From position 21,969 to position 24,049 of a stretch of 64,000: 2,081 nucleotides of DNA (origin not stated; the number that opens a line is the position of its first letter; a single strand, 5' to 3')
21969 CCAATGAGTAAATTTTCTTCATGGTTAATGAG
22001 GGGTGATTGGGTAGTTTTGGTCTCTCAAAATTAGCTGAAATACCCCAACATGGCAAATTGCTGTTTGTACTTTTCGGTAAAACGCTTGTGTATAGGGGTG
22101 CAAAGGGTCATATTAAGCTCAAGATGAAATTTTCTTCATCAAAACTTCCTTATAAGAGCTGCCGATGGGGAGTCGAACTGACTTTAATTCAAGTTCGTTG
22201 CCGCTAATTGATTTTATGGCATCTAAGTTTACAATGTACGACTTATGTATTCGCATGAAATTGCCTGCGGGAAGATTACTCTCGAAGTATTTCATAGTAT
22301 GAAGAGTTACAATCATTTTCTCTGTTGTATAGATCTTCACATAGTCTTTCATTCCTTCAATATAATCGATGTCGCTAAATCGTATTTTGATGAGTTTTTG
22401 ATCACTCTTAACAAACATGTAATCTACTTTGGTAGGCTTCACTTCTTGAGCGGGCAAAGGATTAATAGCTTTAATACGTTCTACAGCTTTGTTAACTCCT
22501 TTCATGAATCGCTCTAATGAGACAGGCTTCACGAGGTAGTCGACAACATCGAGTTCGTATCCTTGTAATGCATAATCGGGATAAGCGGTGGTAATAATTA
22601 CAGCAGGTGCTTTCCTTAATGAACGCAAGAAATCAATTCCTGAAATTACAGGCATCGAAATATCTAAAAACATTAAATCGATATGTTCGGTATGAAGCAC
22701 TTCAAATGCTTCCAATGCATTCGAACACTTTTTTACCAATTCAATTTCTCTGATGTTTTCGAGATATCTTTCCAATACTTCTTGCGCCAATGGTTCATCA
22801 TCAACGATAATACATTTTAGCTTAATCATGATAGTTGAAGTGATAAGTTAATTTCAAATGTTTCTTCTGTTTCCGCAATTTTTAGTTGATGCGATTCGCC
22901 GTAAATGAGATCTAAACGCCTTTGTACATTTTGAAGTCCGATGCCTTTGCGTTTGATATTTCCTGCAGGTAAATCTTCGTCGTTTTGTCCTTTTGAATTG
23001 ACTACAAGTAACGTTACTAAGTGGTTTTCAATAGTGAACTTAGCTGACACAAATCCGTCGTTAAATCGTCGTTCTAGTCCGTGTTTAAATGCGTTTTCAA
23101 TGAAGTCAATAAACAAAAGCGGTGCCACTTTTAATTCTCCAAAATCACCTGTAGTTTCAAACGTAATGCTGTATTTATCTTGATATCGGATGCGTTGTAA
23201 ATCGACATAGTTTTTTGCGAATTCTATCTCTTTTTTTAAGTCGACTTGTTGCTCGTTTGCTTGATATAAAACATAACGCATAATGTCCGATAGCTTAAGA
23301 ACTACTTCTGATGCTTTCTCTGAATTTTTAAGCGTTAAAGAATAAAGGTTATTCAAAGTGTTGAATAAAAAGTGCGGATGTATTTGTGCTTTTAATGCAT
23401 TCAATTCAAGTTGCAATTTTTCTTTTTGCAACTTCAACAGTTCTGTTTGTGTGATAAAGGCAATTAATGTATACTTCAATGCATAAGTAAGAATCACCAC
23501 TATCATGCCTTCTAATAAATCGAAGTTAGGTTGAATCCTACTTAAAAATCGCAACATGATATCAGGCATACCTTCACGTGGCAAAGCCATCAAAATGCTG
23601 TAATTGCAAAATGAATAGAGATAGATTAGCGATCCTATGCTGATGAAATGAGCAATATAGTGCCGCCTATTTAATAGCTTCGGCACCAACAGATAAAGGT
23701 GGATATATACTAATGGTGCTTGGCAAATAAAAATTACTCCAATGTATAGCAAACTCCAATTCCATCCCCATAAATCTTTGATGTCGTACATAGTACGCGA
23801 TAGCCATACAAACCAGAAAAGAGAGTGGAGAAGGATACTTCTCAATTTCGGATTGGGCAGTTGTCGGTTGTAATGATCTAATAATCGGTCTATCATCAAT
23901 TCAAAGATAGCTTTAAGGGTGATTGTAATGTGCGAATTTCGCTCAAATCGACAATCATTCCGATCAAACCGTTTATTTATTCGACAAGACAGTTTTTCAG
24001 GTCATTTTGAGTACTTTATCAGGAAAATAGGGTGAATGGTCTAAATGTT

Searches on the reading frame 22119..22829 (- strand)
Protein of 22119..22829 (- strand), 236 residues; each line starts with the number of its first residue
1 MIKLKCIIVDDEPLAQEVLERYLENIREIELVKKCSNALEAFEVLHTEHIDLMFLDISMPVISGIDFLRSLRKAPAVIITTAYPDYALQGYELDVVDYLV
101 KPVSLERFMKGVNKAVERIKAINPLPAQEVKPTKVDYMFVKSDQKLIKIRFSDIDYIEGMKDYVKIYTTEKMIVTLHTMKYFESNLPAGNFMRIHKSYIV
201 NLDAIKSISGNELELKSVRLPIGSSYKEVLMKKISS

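Call 25: search_protein_families(library=pfam, proteins=[window:22119-22829:-], max_evalue=0.001)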
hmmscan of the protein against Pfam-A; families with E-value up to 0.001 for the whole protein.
window:22119-22829:- (236 aa): 2 families
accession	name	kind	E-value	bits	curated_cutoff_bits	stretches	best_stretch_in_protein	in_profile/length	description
PF00072.30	Response_reg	-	3.1e-22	79.3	30.2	1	7-111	2-109/111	Response regulator receiver domain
PF04397.21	LytTR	-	9.8e-21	74.2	22.6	1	145-234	2-97/98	LytTr DNA-binding domain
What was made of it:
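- Closest known: CrbS/CrbR. Same: Some proteobacterial relatives add a LuxR-type regulator like CrbR (call 25).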

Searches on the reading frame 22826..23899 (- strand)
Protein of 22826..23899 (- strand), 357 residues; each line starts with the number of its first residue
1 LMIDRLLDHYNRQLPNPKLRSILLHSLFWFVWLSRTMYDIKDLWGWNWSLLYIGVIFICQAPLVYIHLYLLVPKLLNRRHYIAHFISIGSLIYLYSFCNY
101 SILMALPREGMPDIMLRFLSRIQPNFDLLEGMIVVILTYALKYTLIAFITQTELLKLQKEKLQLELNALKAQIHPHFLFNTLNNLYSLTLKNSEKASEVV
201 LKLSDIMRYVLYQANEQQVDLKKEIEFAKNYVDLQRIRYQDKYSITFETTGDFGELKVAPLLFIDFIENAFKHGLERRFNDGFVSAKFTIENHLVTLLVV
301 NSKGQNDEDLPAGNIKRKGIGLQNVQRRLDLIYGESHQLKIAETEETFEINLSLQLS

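Call 25: search_protein_families(library=pfam, proteins=[window:22826-23899:-], max_evalue=0.001)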
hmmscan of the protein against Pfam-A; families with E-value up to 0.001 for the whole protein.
window:22826-23899:- (357 aa): 1 family
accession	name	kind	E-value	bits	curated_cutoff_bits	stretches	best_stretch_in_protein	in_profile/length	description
PF06580.19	His_kinase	-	7.6e-28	97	25.2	1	165-242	2-80/81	Histidine kinase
